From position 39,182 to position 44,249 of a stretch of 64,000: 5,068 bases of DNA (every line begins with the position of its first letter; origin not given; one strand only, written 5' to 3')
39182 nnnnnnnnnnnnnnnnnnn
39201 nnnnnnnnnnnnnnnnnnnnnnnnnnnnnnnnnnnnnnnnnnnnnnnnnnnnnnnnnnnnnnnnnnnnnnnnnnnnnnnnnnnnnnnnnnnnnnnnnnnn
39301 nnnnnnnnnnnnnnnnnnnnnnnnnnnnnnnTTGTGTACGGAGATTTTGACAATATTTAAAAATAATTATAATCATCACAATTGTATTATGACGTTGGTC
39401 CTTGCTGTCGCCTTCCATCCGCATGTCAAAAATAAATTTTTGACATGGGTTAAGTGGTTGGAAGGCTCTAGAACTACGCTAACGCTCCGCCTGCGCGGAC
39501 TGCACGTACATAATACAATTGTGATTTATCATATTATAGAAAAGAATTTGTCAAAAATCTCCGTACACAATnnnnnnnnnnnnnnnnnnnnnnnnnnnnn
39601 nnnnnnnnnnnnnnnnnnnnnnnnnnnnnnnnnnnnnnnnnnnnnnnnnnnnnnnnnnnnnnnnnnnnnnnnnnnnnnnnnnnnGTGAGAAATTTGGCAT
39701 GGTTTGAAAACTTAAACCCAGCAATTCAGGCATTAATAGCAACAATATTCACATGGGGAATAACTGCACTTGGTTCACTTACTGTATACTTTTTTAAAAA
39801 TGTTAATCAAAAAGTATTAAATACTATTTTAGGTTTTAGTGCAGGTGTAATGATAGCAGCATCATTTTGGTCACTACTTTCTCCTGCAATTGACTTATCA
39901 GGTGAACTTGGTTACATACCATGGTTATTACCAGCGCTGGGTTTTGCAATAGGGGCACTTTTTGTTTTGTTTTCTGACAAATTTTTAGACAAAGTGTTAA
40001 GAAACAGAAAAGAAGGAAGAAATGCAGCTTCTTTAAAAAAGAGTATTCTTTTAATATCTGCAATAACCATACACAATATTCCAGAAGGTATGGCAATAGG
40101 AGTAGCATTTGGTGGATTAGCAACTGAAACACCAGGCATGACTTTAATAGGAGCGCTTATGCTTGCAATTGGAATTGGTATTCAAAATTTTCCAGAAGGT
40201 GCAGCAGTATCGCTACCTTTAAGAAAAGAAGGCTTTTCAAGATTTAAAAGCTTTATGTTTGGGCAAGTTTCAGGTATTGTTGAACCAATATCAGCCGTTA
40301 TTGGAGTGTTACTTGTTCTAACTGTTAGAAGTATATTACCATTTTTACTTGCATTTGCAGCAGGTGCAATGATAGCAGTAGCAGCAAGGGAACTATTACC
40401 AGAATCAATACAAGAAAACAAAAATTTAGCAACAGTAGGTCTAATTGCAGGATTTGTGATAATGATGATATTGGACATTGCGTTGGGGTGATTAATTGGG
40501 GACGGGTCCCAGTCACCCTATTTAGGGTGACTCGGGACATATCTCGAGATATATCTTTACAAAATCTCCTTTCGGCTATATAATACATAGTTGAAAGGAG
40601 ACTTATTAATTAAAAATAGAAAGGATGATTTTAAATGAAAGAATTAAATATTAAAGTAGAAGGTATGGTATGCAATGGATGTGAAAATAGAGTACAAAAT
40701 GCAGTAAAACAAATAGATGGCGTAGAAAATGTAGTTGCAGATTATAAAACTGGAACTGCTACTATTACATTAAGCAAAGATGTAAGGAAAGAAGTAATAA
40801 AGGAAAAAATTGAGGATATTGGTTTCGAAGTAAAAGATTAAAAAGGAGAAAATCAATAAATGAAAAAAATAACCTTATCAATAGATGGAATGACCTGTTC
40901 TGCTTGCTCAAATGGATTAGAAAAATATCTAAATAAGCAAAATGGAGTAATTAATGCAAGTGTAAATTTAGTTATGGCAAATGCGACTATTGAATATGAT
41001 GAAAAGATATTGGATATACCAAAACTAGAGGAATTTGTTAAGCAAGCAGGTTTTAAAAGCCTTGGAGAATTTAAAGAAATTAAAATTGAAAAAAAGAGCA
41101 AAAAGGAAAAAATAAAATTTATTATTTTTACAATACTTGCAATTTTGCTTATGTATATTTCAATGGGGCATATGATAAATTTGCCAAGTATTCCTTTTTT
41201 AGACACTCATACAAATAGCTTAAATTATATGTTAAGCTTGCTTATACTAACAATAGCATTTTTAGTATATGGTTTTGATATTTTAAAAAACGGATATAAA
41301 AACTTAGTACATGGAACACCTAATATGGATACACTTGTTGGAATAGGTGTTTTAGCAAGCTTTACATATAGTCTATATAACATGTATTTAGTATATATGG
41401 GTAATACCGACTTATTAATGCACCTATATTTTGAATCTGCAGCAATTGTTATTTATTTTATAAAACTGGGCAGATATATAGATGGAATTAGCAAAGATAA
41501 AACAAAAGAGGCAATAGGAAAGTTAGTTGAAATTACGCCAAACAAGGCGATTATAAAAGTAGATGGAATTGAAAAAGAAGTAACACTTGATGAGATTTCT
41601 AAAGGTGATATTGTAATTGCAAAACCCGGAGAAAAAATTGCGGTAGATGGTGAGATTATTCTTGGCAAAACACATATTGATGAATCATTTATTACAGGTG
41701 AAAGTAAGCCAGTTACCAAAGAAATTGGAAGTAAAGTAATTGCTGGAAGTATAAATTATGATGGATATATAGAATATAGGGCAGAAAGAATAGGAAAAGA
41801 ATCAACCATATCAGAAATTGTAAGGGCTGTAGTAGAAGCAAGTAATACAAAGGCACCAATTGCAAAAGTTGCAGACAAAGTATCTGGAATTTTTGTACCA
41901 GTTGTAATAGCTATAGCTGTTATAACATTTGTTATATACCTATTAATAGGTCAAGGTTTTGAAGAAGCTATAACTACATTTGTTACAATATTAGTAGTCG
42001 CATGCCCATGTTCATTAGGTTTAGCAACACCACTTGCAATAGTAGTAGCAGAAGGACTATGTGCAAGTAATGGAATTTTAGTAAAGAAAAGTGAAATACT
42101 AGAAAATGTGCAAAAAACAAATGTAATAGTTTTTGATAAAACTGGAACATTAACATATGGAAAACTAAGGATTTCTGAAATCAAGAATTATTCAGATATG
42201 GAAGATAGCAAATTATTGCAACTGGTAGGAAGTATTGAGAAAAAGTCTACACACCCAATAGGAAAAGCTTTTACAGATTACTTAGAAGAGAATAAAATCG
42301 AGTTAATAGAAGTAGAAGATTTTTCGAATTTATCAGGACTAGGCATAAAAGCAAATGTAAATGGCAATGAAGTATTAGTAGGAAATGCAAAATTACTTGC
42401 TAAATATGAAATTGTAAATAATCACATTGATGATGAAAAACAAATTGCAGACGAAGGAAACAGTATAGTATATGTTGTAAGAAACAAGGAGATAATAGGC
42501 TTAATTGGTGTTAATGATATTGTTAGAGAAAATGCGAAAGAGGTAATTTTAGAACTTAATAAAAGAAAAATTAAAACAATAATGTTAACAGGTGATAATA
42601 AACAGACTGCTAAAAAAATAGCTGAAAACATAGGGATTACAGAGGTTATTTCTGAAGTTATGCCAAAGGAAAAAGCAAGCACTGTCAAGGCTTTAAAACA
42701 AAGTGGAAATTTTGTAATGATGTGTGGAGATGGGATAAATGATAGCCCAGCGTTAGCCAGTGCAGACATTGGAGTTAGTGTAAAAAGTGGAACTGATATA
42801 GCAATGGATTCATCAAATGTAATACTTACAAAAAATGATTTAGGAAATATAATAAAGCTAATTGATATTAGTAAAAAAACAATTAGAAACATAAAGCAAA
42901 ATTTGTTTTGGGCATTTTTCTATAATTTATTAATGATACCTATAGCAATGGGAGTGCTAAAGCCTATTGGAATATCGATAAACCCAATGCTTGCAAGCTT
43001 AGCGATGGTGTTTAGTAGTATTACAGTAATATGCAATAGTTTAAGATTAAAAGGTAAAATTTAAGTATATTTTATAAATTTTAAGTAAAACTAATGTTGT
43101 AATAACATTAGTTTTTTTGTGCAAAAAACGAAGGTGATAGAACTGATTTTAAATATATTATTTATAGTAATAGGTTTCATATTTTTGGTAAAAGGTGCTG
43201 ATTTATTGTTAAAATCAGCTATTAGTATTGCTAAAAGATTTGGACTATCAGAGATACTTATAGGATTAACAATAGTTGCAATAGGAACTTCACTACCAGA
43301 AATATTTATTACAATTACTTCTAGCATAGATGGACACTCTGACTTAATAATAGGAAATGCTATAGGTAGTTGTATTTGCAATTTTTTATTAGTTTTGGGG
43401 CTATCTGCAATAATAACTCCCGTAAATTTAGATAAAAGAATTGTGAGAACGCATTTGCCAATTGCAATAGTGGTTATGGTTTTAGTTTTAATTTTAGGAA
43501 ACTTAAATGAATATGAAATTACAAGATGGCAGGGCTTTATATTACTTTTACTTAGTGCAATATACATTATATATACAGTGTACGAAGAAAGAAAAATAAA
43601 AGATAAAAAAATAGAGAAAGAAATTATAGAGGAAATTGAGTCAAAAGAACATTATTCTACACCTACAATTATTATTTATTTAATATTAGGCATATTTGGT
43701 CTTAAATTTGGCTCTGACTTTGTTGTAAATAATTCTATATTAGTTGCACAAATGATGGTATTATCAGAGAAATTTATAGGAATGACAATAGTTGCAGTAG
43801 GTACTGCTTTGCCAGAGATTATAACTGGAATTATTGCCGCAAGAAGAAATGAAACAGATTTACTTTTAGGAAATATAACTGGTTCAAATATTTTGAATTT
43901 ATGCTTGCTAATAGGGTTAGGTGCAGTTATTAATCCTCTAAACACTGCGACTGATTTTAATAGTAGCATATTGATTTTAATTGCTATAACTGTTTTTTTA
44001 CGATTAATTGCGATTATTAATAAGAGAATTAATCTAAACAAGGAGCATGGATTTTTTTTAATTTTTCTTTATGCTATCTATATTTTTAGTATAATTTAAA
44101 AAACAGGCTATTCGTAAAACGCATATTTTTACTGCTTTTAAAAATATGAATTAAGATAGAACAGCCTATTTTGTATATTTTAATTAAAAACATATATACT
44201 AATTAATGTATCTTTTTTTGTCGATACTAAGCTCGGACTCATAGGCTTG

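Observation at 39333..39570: MITE-like palindromic element (238 bp) inserted between an ABC exporter and the ZIP transporter gene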

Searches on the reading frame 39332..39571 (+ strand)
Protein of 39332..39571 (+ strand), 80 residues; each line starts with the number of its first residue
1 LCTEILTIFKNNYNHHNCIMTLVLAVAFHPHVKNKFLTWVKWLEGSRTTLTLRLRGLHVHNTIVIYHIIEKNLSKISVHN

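Call 45: search_protein_representatives(protein=window:39332-39571:+)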
Query: 80 residues. Proteins with E-value up to 0.001 (for the whole library): 5; up to 1e-10: 2; up to 1e-30: 1. The best 5 are listed.
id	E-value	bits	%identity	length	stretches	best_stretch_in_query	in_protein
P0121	5.0e-34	131.4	93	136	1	8-75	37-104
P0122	1.2e-12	63.4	45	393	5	27-58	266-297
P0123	6.3e-06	42.0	33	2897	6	17-49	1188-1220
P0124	2.0e-04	37.3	29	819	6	17-62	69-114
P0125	6.8e-04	35.6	38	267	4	34-63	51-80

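Call 47: find_homologous_proteins(query=window:39332-39571:+, max_evalue=0.001)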
Query window:39332-39571:+ (80 aa): 1 proteins with E <= 0.001 among 1 candidates.
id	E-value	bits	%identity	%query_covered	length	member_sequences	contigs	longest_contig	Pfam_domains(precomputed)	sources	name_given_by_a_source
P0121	1.6e-33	131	94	84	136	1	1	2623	-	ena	-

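Call 48: find_encoding_contigs(protein=P0121, flank=5000, max_places=5)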
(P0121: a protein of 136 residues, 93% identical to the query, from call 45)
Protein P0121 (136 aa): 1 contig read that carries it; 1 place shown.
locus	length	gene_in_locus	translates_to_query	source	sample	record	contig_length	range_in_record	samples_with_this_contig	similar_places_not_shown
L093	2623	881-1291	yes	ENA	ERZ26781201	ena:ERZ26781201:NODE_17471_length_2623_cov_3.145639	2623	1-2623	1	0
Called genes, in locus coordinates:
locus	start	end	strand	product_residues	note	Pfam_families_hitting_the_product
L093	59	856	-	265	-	PF02535:Zip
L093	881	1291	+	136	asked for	-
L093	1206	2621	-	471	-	?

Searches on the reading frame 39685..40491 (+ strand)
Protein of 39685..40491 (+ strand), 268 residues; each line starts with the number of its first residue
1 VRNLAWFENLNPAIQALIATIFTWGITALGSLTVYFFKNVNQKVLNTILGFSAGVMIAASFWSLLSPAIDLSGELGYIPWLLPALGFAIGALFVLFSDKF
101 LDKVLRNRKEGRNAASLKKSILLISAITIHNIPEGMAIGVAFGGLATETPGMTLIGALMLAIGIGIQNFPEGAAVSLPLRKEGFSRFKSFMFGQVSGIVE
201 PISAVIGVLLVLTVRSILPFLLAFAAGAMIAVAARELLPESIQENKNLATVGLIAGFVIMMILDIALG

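Call 16: search_protein_families(library=pfam, proteins=[window:39685-40491:+])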
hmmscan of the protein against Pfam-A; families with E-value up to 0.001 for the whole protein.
window:39685-40491:+ (268 aa): 1 family
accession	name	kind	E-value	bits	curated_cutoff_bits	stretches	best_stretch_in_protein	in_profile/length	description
PF02535.28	Zip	-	2.6e-27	96.4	35.1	2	120-263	178-322/323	ZIP Zinc transporter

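Call 17: find_encoding_contigs(protein=window:39685-40491:+, flank=3000, max_places=10)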
Protein window:39685-40491:+ (268 aa): no gene with exactly this product is on record in the collection.

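Call 18: find_encoding_contigs(protein=window:39694-40491:+, flank=3000, max_places=10)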
Protein window:39694-40491:+ (265 aa): 10 contigs read that carry it; 7 places shown.
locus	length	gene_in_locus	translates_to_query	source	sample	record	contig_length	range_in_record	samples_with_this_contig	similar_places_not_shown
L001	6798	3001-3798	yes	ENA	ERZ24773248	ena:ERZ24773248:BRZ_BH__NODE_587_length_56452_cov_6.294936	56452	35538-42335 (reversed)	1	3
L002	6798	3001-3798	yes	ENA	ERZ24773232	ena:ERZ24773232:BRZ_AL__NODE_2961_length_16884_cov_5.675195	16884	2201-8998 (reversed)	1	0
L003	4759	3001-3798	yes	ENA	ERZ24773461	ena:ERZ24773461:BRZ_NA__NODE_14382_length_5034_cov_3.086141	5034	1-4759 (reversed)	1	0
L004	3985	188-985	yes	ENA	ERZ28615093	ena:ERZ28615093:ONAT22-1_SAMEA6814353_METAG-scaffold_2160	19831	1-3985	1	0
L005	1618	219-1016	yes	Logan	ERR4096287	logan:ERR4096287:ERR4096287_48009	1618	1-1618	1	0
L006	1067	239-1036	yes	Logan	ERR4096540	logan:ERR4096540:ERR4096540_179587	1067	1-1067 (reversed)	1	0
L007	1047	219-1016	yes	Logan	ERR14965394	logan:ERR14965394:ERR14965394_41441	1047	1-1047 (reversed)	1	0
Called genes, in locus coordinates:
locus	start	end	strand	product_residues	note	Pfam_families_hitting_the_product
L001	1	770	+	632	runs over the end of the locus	PF00664:ABC_membrane, PF00005:ABC_tran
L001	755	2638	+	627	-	PF00664:ABC_membrane, PF02463:SMC_N (faint), PF00005:ABC_tran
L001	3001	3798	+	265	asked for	PF02535:Zip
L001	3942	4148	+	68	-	PF00403:HMA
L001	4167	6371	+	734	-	PF00403:HMA, PF00122:E1-E2_ATPase, PF00702:Hydrolase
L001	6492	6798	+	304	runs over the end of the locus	PF01699:Na_Ca_ex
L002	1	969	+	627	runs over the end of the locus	PF00664:ABC_membrane, PF02463:SMC_N (faint), PF00005:ABC_tran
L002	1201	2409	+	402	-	PF13173:AAA_14, PF13635:DUF4143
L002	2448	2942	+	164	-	-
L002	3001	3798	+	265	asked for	PF02535:Zip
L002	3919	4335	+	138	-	PF13279:4HBT_2, PF03061:4HBT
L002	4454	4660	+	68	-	PF00403:HMA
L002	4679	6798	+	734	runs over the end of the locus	PF00403:HMA, PF00122:E1-E2_ATPase, PF00702:Hydrolase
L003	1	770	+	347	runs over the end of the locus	?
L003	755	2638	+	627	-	PF00664:ABC_membrane, PF02463:SMC_N (faint), PF00005:ABC_tran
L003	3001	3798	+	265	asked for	PF02535:Zip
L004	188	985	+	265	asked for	PF02535:Zip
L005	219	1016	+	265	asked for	PF02535:Zip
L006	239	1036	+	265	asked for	PF02535:Zip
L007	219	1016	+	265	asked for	PF02535:Zip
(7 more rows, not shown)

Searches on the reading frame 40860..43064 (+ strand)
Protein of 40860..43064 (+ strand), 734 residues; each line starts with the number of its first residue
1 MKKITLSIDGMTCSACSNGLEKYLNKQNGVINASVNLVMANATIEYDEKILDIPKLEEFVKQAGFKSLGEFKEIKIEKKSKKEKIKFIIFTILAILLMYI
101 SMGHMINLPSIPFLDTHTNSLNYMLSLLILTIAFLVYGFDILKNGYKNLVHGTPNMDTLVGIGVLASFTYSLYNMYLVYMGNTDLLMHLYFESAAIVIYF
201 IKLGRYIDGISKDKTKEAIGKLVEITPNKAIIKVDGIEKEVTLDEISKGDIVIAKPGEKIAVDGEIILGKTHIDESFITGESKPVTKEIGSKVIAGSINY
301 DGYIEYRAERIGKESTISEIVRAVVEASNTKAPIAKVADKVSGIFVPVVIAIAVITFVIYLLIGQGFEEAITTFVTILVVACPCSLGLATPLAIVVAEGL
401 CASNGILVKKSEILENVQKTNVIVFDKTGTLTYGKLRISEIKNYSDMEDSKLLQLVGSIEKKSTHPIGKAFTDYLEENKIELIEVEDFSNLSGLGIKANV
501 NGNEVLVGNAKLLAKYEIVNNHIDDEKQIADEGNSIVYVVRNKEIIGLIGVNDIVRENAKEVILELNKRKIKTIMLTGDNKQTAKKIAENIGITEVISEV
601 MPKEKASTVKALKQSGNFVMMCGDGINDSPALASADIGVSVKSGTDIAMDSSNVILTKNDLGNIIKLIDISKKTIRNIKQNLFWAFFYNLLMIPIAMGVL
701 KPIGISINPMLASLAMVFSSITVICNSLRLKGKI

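Call 16: search_protein_families(library=pfam, proteins=[window:40860-43064:+])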
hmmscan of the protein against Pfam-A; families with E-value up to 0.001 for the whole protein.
window:40860-43064:+ (734 aa): 3 families
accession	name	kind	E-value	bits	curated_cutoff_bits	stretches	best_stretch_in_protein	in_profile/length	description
PF00122.25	E1-E2_ATPase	-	1.9e-51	174.6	28.1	1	225-400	2-177/181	E1-E2 ATPase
PF00702.32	Hydrolase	-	5.4e-32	112.2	26.4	1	421-636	2-191/191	haloacid dehalogenase-like hydrolase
PF00403.32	HMA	-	7.8e-12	45.9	24.8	1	5-66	1-62/62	Heavy-metal-associated domain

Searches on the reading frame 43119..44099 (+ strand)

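Call 16: search_protein_families(library=pfam, proteins=[window:43119-44099:+])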
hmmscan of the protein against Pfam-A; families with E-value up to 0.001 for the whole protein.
window:43119-44099:+ (326 aa): 1 family
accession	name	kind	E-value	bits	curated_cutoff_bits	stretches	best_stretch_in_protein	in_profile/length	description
PF01699.29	Na_Ca_ex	-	2.6e-56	190.2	24.9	2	13-153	3-149/151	Sodium/calcium exchanger protein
